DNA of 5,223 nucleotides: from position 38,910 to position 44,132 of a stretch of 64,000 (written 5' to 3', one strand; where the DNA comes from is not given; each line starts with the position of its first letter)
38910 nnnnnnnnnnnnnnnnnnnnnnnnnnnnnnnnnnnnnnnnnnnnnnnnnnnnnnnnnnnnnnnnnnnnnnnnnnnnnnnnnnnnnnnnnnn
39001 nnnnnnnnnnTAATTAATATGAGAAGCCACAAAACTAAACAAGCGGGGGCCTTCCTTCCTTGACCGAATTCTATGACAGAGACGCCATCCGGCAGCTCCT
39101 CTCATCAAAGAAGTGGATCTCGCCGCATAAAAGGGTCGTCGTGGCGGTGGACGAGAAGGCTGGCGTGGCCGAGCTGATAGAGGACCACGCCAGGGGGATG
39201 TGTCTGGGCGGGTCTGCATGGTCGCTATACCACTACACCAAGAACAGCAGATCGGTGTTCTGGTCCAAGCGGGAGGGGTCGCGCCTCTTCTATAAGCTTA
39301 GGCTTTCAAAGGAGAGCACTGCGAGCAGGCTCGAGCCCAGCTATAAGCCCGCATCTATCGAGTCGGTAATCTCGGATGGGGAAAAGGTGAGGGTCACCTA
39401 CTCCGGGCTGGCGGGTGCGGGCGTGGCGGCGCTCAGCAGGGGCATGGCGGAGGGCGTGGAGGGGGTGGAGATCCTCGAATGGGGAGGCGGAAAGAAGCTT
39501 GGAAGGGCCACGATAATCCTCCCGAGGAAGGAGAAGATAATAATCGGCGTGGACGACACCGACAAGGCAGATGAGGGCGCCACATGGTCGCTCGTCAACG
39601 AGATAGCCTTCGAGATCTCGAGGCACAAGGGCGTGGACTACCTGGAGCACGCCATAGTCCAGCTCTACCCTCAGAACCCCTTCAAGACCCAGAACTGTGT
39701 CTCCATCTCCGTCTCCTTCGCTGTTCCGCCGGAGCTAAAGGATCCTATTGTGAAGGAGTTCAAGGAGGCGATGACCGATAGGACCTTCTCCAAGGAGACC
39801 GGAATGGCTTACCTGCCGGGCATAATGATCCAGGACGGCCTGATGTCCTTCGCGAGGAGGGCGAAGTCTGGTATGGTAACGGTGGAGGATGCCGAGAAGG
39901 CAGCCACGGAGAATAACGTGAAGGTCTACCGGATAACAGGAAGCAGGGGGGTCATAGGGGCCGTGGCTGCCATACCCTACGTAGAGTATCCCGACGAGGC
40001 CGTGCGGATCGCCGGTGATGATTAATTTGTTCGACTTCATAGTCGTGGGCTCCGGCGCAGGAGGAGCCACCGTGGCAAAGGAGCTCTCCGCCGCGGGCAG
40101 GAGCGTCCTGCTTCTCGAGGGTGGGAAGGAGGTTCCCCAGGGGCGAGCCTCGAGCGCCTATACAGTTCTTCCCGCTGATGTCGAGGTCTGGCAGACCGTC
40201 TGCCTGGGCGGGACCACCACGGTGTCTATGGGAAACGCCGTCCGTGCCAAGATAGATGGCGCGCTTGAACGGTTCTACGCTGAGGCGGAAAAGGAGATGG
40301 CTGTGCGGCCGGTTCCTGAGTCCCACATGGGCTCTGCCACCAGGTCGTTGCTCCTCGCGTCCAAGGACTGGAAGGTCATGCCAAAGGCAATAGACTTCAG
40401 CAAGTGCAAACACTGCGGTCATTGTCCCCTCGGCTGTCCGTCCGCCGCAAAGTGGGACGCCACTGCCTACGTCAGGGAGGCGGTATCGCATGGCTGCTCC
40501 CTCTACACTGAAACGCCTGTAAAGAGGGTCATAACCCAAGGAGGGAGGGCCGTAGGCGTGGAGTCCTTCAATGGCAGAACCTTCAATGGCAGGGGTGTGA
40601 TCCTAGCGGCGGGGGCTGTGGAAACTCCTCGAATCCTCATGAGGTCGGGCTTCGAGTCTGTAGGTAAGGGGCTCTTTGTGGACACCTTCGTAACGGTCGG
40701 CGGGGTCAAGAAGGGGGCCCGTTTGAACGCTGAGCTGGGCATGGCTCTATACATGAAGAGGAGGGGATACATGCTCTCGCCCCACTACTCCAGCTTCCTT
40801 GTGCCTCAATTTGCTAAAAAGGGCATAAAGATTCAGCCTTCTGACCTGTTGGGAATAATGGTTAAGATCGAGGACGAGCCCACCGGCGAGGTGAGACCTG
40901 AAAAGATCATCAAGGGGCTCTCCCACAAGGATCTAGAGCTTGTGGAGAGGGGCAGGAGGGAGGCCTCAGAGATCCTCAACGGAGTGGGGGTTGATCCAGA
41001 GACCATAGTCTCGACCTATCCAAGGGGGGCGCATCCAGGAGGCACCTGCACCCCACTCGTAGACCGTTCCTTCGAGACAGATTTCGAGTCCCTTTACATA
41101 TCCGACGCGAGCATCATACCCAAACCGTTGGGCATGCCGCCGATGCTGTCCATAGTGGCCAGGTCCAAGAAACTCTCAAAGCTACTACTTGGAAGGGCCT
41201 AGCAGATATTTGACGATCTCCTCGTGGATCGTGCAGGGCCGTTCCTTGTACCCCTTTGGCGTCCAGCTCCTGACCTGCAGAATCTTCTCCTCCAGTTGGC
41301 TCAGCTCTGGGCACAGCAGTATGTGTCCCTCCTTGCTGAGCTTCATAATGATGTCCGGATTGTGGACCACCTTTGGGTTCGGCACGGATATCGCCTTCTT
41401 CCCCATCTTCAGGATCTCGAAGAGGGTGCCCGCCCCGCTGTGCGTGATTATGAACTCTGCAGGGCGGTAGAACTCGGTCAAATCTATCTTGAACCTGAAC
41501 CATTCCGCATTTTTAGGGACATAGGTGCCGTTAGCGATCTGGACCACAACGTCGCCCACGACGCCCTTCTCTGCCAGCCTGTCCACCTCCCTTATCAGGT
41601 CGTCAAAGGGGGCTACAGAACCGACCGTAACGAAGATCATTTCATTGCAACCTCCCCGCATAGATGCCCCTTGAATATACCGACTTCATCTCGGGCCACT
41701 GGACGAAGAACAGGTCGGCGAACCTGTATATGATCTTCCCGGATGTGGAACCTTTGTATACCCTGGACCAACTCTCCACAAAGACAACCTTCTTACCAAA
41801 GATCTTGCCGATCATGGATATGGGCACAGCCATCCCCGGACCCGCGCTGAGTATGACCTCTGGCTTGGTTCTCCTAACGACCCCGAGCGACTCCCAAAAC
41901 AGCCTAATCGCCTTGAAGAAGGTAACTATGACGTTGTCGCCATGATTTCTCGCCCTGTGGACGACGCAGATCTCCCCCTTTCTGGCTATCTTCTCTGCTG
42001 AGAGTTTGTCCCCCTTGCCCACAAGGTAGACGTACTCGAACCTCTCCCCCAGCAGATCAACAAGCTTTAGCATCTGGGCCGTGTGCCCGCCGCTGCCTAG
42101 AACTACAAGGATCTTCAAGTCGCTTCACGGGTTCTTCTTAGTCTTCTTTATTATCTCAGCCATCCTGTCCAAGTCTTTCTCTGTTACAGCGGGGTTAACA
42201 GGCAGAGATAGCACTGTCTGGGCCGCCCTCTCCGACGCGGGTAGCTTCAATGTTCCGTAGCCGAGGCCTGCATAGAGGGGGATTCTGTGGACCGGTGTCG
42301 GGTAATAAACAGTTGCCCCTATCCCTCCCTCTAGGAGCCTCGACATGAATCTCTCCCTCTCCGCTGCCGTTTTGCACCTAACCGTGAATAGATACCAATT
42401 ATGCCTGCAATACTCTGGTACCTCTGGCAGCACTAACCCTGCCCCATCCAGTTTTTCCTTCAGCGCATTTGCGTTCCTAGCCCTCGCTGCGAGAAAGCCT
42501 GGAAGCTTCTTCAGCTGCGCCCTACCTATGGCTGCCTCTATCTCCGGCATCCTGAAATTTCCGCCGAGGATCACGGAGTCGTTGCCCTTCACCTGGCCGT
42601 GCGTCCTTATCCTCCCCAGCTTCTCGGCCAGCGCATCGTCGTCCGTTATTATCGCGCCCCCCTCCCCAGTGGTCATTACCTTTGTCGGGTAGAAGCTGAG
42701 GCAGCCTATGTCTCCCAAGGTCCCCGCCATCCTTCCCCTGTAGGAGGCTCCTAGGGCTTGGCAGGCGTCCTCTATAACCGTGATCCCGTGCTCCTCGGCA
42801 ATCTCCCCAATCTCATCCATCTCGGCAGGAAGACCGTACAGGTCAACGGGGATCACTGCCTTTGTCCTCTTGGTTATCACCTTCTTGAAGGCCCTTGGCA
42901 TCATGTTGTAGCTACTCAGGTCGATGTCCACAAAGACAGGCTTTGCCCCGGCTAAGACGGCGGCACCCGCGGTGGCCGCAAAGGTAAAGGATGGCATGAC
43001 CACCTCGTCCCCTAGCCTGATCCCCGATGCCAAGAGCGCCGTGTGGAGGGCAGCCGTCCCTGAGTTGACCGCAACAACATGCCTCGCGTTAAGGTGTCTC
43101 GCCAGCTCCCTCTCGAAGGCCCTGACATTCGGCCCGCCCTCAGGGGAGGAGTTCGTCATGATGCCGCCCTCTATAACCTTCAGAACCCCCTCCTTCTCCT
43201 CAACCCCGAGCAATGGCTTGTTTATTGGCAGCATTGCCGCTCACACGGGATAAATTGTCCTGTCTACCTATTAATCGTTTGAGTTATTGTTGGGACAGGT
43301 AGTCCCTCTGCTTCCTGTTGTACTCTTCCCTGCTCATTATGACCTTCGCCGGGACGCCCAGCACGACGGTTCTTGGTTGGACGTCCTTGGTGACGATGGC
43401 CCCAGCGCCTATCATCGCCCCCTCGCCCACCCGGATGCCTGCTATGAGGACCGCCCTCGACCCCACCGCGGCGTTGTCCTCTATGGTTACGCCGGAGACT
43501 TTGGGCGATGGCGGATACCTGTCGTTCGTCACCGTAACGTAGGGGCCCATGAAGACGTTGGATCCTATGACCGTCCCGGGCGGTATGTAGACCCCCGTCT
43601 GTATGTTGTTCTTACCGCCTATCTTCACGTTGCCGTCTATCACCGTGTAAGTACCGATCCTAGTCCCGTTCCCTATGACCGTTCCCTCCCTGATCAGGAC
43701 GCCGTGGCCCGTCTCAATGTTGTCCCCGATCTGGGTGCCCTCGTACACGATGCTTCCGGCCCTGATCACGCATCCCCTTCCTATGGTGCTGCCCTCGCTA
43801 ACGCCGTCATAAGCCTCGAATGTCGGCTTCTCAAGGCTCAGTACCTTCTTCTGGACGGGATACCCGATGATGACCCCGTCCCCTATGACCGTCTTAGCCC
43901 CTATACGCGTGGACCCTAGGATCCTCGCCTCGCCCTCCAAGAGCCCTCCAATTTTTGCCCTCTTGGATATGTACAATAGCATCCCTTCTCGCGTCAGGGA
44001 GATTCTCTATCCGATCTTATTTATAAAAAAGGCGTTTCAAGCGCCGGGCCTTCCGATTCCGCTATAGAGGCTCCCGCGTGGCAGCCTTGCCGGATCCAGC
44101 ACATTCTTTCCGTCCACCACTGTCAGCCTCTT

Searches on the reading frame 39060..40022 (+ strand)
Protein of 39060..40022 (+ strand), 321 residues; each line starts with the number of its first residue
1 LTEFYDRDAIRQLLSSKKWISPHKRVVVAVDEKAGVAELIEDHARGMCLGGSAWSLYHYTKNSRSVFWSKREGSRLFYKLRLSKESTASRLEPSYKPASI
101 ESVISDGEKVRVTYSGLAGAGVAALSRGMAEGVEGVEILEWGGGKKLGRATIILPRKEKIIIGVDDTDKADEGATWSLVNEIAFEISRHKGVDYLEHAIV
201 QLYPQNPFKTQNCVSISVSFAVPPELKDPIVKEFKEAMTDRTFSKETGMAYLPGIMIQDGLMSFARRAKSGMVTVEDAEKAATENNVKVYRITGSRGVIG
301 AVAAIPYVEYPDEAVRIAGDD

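Call 39: search_protein_families(library=pfam, proteins=[window:39060-40022:+], max_evalue=0.00001)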
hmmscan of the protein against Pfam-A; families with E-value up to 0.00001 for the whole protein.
window:39060-40022:+ (321 aa): 1 family
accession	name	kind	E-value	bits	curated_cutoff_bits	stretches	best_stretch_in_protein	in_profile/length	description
PF22641.2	TiaS_TCKD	-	9.7e-18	65.1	27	1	161-221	1-60/156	TiaS TCKD domain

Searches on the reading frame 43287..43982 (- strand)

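Call 39: search_protein_families(library=pfam, proteins=[window:43287-43982:-], max_evalue=0.00001)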
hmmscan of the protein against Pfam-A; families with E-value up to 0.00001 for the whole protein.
window:43287-43982:- (232 aa): 3 families
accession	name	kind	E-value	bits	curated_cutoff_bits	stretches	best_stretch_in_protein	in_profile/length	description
PF00132.30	Hexapep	-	1.3e-26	91.5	27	4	164-199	1-36/36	Bacterial transferase hexapeptide (six repeats)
PF25084.1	LbH_EIF2B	-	4.7e-12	46.3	54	1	61-151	18-105/105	EIF2B subunit epsilon LbH domain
PF14602.12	Hexapep_2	-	5.5e-10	39.2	27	1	165-199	2-34/34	Hexapeptide repeat of succinyl-transferase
